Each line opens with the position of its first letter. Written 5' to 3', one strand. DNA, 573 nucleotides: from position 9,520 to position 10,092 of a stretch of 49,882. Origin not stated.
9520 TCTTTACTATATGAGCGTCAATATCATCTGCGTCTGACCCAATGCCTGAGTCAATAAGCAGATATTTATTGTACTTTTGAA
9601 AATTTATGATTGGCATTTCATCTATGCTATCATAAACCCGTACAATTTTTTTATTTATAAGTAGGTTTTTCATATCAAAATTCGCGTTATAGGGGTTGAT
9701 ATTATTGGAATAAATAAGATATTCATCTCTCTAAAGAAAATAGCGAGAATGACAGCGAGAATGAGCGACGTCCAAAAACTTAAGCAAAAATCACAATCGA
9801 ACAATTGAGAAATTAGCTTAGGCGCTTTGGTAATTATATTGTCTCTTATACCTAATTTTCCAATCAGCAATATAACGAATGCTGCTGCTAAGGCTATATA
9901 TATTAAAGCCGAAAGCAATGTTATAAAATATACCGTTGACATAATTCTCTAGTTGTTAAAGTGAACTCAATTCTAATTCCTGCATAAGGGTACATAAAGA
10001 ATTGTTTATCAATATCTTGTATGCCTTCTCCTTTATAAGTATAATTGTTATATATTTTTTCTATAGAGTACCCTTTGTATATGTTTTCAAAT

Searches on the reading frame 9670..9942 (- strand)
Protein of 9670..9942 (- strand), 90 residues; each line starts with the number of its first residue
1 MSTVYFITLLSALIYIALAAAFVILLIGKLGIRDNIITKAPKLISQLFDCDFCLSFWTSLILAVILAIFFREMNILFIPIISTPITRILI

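Call 39: search_protein_families(library=pfam, proteins=[window:9670-9942:-], max_evalue=0.01)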
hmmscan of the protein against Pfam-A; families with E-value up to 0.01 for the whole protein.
window:9670-9942:- (90 aa): 1 family
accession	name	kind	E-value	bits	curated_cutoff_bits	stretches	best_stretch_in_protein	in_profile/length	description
PF07098.16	DUF1360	-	0.00032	21.1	21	1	41-76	50-85/102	Protein of unknown function (DUF1360)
